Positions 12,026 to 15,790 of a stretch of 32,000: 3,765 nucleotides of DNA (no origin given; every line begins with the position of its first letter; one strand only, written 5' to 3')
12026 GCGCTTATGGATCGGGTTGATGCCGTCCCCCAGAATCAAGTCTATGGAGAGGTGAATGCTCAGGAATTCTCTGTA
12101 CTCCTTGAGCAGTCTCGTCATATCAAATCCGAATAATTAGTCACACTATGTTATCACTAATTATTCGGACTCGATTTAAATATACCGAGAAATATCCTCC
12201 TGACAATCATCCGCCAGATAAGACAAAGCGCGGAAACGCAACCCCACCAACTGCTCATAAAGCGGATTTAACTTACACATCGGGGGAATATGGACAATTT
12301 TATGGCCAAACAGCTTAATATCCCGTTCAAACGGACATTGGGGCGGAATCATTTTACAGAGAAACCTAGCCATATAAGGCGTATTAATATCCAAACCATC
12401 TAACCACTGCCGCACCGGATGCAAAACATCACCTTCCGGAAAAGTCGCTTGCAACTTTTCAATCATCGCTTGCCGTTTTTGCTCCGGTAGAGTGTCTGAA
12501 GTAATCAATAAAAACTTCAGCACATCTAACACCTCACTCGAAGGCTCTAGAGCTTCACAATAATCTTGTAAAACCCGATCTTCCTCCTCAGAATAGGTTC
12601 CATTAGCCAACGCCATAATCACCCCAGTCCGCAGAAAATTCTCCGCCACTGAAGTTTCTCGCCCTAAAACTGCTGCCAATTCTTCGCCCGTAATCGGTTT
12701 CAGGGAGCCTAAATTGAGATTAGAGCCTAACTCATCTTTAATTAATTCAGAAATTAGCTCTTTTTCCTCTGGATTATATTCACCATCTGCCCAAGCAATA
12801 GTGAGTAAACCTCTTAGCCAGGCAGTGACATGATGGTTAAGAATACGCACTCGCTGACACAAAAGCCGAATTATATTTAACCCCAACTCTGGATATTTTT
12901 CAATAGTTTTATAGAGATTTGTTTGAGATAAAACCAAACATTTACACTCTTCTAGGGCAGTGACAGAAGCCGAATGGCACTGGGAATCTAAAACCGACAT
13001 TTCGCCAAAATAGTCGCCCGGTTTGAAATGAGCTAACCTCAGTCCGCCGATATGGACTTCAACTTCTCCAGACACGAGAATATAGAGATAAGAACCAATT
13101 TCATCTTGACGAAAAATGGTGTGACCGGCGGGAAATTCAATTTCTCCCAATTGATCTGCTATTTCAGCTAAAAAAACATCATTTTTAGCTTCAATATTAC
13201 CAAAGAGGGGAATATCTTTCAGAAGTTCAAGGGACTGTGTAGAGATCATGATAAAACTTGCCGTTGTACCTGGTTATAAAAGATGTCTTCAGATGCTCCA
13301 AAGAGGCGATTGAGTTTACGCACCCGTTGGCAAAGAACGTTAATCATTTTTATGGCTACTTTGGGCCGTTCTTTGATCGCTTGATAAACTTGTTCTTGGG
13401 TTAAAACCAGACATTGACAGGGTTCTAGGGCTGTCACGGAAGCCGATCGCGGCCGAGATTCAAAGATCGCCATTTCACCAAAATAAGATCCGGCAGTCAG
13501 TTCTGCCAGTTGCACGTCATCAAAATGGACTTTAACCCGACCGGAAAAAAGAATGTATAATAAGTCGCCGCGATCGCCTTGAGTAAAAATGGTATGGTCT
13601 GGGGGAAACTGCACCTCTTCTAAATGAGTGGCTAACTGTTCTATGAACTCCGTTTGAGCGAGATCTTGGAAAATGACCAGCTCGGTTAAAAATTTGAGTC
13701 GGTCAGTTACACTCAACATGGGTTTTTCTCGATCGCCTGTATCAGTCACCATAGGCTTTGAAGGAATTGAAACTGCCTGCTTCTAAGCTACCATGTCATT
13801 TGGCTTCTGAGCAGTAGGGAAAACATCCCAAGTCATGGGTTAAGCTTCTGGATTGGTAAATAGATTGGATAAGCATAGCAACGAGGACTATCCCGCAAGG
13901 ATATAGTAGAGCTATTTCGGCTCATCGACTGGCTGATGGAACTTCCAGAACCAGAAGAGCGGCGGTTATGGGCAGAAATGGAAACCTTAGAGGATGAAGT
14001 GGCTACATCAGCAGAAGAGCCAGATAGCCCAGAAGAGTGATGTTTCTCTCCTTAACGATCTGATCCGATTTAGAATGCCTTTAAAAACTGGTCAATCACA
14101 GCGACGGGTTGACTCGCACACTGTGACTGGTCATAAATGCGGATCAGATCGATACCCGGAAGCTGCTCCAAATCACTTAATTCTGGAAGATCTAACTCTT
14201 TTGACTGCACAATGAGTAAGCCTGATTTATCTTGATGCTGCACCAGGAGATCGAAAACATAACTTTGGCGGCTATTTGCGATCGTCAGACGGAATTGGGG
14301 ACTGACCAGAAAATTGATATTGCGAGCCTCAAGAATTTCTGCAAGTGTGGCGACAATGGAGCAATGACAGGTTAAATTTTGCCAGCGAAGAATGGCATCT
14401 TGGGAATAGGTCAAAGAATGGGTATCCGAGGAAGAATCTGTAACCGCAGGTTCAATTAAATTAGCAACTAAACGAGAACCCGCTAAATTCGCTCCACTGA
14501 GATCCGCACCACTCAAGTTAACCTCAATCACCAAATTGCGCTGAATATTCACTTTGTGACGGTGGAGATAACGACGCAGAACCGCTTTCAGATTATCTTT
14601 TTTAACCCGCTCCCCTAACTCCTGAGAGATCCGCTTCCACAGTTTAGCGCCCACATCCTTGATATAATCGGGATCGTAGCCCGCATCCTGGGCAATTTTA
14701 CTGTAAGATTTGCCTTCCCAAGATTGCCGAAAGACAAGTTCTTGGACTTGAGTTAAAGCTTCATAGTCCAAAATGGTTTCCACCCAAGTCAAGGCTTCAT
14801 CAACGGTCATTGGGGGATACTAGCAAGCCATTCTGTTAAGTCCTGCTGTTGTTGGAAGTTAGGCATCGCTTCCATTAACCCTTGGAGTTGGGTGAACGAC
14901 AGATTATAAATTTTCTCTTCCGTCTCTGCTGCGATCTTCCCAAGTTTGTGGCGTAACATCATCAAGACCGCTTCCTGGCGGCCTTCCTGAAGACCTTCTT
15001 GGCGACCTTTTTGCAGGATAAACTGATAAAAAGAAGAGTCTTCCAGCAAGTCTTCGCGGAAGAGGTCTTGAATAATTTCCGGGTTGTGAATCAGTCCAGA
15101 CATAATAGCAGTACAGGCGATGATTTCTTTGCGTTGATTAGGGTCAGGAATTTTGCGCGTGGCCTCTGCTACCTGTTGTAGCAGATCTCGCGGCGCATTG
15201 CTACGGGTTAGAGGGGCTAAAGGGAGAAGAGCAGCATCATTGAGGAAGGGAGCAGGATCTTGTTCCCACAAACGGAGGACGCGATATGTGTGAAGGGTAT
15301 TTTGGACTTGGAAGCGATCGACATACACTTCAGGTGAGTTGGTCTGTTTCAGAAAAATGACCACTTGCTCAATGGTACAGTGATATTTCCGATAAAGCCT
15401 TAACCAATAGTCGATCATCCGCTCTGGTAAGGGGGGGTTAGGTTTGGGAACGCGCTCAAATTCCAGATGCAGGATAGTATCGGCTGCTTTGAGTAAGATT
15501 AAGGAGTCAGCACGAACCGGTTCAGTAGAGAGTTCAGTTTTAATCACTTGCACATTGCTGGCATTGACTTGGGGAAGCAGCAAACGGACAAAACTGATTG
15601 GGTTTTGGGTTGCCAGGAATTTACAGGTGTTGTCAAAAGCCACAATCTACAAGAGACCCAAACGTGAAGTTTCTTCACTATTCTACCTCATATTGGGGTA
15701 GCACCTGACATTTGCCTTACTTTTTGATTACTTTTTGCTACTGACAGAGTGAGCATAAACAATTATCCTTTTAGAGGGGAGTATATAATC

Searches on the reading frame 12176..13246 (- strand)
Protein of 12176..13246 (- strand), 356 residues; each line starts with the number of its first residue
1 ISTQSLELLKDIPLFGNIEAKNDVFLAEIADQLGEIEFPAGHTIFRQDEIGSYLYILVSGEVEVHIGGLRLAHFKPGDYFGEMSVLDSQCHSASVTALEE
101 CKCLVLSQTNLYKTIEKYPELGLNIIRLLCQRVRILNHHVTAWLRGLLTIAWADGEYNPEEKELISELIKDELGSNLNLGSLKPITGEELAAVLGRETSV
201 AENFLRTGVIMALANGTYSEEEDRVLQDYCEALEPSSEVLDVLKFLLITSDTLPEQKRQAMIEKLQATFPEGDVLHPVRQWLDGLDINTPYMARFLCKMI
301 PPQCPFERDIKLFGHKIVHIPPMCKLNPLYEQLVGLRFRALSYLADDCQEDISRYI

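Call 85: search_protein_families(library=ncbifam, proteins=[window:12176-13246:-], max_evalue=0.01)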
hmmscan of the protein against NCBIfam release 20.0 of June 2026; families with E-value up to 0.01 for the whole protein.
window:12176-13246:- (356 aa): 6 families
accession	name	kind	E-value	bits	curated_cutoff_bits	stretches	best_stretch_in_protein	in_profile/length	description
NF008732.0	PRK11753.1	equivalog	8e-08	32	266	1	37-141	27-137/214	cAMP-activated global transcriptional regulator CRP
NF058543.1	ActPatMycb56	equivalog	1.5e-07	30.6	460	1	26-134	12-123/317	acetyltransferase Pat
NF007707.0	PRK10402.1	subfamily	1.6e-07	31.2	180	1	22-110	20-113/226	transcriptional regulator YeiL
TIGR03896.1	cyc_nuc_ocin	subfamily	2.2e-07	30.6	161.05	1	34-132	162-269/317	bacteriocin-type transport-associated protein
NF041163.2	encap_f2b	equivalog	9.8e-07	28.2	400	1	9-127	73-195/450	family 2B encapsulin nanocompartment shell protein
NF006901.0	PRK09392.1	equivalog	3.1e-06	26.7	211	1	4-134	4-135/236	transcriptional activator FtrB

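Call 95: search_protein_families(library=pfam, proteins=[window:12176-13246:-], max_evalue=0.00001)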
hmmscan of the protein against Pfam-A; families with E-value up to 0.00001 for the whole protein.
window:12176-13246:- (356 aa): 3 families
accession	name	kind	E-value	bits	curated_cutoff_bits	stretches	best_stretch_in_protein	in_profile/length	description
PF06967.16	Mo-nitro_C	-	4.4e-42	142.4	27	1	274-356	1-83/83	Mo-dependent nitrogenase C-terminus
PF00027.35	cNMP_binding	-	1.3e-21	76.8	27.5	1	36-118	2-89/89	Cyclic nucleotide-binding domain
PF05099.18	TerB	-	5.8e-07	30.2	24.4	0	142-168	76-102/118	Tellurite resistance protein TerB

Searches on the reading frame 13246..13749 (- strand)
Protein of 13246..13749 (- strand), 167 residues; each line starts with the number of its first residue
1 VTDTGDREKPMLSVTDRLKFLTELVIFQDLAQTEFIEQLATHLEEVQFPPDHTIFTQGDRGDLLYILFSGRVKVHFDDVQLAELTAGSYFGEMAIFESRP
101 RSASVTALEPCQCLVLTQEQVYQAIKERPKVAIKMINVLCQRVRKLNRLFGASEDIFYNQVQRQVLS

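Call 85: search_protein_families(library=ncbifam, proteins=[window:13246-13749:-], max_evalue=0.01)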
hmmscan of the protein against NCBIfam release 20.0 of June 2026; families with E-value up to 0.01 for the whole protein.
window:13246-13749:- (167 aa): 7 families
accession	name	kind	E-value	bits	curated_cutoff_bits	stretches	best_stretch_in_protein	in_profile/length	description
NF008732.0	PRK11753.1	equivalog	4.4e-14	52.4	266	1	31-148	11-134/214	cAMP-activated global transcriptional regulator CRP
NF058543.1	ActPatMycb56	equivalog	1.2e-12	47.4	460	1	26-143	3-122/317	acetyltransferase Pat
NF041163.2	encap_f2b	equivalog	7.7e-11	41.8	400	1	21-139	73-197/450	family 2B encapsulin nanocompartment shell protein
NF006901.0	PRK09392.1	equivalog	2.4e-08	33.6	211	1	21-146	9-137/236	transcriptional activator FtrB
NF007707.0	PRK10402.1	subfamily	3.9e-07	29.9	180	1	32-139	20-132/226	transcriptional regulator YeiL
TIGR03896.1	cyc_nuc_ocin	subfamily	5.5e-07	29.2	161.05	1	24-138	143-261/317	bacteriocin-type transport-associated protein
TIGR03697.1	NtcA_cyano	equivalog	0.0016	18.3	244.95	1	52-145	2-102/193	global nitrogen regulator NtcA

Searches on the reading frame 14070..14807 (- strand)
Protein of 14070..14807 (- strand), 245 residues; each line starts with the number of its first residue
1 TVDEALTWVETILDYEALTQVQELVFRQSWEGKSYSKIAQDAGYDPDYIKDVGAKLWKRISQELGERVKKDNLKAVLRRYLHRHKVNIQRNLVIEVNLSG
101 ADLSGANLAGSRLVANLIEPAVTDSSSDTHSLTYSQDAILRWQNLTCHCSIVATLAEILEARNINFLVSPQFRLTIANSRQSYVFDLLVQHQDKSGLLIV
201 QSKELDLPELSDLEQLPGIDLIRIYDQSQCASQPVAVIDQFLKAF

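Call 25: search_protein_families(library=pfam, proteins=[window:14070-14807:-], max_evalue=0.01)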
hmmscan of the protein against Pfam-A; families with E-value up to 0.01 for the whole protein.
window:14070-14807:- (245 aa): 1 family
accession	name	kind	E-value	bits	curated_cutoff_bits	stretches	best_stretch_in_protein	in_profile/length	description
PF00805.28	Pentapeptide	-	0.00052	20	20.2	1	96-112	6-22/40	Pentapeptide repeats (8 copies)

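Call 44: search_protein_families(library=padloc, proteins=[window:14070-14807:-], max_evalue=0.01)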
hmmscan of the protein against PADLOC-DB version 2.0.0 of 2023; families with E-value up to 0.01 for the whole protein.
window:14070-14807:- (245 aa): 1 family
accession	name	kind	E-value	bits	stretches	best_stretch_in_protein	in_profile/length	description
PDLC00817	Cyclase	-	0.0071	13.5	0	40-90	85-135/419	oligonucleotide-cyclase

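Call 85: search_protein_families(library=ncbifam, proteins=[window:14070-14807:-], max_evalue=0.01)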
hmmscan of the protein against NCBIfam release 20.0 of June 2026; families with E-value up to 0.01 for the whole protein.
window:14070-14807:- (245 aa): 0 families

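Call 100: search_protein_families(library=pfam, proteins=[window:14070-14807:-], max_evalue=5)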
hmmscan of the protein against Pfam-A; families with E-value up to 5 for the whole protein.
window:14070-14807:- (245 aa): 1 family
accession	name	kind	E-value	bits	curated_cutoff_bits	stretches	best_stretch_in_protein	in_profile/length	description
PF00805.28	Pentapeptide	-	0.00052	20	20.2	1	96-112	6-22/40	Pentapeptide repeats (8 copies)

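Call 101: search_solved_structures(query=A3, max_evalue=0.01)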
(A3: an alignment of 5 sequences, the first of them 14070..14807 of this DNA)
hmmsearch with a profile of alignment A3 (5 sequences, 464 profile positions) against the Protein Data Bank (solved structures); distinct sequences matched with E-value up to 0.01: 3.
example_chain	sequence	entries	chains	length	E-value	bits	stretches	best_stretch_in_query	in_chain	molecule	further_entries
6mfv_A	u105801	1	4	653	5.4e-06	28.7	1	312-459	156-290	tetratricopeptide repeat sensor PH0952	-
7jlv_A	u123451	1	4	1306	0.0034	19.4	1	155-257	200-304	Disease resistance protein Roq1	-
7jlu_A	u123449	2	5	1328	0.0035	19.4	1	155-257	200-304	Disease resistance protein Roq1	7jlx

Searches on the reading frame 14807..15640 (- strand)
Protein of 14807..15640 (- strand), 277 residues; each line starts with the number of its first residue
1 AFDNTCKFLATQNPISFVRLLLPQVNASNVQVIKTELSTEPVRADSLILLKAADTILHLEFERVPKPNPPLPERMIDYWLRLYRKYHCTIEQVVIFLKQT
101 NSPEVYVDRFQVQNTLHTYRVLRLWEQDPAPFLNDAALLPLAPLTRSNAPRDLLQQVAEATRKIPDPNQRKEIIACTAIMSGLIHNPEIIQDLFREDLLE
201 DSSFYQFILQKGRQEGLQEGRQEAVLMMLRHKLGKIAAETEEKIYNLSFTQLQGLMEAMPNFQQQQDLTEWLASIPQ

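Call 25: search_protein_families(library=pfam, proteins=[window:14807-15640:-], max_evalue=0.01)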
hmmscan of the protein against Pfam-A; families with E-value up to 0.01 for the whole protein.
window:14807-15640:- (277 aa): 1 family
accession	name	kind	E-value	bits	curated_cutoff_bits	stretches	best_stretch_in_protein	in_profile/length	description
PF14261.11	DUF4351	-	1.9e-12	47.5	25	1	214-272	1-59/59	Domain of unknown function (DUF4351)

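Call 44: search_protein_families(library=padloc, proteins=[window:14807-15640:-], max_evalue=0.01)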
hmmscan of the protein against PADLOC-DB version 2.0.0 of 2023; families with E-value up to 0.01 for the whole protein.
window:14807-15640:- (277 aa): 0 families

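Call 85: search_protein_families(library=ncbifam, proteins=[window:14807-15640:-], max_evalue=0.01)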
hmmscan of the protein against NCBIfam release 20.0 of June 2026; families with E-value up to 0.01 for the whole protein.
window:14807-15640:- (277 aa): 1 family
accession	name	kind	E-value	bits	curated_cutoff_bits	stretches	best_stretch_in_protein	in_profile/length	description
TIGR01784.1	T_den_put_tspse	subfamily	5.6e-14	52.6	52.1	1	2-235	2-252/273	Rpn family recombination-promoting nuclease/putative transposase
